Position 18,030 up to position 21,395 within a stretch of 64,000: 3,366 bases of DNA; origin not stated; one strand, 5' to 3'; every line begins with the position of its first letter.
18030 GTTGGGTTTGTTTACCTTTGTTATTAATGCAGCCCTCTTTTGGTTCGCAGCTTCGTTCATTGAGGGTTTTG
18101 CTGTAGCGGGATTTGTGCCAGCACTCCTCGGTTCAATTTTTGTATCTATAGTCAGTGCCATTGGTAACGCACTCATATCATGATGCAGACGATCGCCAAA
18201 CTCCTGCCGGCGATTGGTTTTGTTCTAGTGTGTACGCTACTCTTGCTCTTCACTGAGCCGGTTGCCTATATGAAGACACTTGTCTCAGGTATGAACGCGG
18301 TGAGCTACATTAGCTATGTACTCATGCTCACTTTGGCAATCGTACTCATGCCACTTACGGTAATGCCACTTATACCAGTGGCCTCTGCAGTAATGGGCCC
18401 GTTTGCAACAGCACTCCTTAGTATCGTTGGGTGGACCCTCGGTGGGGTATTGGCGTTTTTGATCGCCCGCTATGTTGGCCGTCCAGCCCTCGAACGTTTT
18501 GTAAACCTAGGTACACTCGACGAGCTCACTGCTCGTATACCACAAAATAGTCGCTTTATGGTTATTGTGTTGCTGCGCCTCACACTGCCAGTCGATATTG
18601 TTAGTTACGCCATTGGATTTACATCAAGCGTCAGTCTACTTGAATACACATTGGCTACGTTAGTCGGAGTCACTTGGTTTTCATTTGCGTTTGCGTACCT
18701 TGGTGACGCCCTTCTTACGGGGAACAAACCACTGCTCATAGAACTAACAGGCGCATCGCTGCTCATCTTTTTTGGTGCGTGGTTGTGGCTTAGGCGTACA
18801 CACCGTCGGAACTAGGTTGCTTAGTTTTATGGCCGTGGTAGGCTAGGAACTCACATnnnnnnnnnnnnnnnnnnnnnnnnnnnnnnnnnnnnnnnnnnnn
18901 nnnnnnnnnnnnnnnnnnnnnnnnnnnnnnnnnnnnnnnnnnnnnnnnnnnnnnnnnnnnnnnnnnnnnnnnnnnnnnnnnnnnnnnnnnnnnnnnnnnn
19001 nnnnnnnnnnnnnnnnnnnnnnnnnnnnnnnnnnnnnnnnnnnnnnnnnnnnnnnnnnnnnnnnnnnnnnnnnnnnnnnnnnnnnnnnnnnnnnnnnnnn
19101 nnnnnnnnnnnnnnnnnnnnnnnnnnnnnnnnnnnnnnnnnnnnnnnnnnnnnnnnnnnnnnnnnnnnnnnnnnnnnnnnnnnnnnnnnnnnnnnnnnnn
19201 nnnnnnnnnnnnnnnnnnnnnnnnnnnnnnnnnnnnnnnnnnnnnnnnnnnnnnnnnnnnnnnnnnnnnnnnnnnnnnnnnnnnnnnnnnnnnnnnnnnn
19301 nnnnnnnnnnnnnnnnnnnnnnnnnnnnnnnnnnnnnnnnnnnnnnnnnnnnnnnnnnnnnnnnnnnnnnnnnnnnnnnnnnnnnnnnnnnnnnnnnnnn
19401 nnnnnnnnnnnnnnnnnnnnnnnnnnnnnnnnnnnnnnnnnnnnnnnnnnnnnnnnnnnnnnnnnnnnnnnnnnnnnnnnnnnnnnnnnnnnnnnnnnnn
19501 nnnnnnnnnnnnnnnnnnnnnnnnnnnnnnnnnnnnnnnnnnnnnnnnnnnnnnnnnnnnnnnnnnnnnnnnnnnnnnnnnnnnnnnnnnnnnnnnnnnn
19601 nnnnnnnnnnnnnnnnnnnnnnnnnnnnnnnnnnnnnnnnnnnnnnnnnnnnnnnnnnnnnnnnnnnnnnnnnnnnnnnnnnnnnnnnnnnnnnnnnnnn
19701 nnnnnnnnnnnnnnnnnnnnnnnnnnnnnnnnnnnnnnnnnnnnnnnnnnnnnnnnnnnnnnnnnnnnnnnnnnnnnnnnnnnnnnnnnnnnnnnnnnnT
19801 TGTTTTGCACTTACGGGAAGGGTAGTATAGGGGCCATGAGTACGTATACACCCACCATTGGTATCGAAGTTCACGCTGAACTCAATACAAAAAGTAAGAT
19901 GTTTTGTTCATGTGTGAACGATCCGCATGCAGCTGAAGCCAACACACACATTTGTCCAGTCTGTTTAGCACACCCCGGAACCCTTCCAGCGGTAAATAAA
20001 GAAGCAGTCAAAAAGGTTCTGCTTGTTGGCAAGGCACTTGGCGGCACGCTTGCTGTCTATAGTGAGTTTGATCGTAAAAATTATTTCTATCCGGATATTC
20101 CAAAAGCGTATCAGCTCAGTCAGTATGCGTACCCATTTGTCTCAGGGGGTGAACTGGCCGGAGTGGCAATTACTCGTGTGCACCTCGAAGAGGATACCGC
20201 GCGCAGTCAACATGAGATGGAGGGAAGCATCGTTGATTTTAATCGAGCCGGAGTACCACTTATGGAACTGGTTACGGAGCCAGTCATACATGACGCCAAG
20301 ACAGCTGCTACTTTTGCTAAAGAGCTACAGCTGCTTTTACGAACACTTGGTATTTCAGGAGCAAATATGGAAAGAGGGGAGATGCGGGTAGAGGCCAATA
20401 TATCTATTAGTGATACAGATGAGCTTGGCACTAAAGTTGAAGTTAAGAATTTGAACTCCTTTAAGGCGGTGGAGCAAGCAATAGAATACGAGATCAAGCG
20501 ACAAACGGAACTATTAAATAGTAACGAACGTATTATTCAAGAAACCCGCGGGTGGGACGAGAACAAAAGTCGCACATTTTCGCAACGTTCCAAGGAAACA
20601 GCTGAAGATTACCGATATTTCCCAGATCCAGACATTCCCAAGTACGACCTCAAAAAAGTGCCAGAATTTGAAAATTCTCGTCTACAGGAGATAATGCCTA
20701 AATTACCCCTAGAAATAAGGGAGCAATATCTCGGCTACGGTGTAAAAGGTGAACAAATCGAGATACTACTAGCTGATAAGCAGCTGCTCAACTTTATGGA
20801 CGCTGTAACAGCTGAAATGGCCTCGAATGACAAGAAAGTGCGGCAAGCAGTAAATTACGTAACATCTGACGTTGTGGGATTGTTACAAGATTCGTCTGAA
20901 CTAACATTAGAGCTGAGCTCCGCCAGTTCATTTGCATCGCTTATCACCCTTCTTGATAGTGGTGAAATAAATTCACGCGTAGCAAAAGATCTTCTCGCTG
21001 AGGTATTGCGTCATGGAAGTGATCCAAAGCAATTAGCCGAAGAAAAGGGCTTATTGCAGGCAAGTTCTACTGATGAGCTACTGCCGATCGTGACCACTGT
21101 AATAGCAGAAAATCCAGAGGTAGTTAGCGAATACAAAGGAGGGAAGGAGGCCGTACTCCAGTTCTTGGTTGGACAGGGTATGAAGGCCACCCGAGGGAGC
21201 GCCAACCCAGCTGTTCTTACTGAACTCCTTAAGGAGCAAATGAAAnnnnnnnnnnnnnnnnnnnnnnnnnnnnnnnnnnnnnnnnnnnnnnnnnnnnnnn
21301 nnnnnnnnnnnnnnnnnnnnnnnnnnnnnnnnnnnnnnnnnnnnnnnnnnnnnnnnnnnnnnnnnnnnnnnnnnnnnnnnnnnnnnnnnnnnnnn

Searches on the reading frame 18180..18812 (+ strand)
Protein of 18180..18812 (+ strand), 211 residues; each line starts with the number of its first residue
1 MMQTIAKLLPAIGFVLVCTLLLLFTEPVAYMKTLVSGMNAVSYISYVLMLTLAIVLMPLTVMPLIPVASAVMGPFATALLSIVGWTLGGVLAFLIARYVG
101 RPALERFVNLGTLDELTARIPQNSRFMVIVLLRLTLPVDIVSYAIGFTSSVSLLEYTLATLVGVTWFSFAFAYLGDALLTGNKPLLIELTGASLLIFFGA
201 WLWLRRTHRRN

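Call 55: search_protein_families(library=pfam, proteins=[window:18180-18812:+], max_evalue=0.00001)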
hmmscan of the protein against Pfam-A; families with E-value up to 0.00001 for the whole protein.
window:18180-18812:+ (211 aa): 1 family
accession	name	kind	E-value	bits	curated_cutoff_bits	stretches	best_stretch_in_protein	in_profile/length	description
PF09335.16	VTT_dom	-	2.4e-13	51.1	33.9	1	64-176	6-122/123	VTT domain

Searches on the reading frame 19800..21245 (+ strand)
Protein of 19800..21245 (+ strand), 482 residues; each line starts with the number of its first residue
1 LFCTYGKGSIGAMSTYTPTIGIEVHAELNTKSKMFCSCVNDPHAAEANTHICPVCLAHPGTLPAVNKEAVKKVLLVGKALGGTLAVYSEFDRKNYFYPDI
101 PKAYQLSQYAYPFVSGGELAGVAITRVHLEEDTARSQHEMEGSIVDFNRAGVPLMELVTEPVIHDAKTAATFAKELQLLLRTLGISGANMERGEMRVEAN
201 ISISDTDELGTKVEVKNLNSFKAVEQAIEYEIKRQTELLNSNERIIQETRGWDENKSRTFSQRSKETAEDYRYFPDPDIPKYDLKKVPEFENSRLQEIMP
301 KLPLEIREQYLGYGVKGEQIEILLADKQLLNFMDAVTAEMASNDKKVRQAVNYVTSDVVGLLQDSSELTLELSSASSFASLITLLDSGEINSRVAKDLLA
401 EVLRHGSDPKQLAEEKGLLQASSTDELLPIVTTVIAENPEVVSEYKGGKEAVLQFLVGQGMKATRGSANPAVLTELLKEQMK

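Call 55: search_protein_families(library=pfam, proteins=[window:19800-21245:+], max_evalue=0.00001)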
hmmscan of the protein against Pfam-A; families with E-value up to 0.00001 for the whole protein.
window:19800-21245:+ (482 aa): 2 families
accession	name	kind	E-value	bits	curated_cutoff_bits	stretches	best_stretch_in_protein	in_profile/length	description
PF02934.20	GatB_N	-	6.6e-104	347.4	23.4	1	19-285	2-272/277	GatB/GatE catalytic domain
PF02637.23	GatB_Yqey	-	2.7e-37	128.4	27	1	339-480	5-147/148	GatB domain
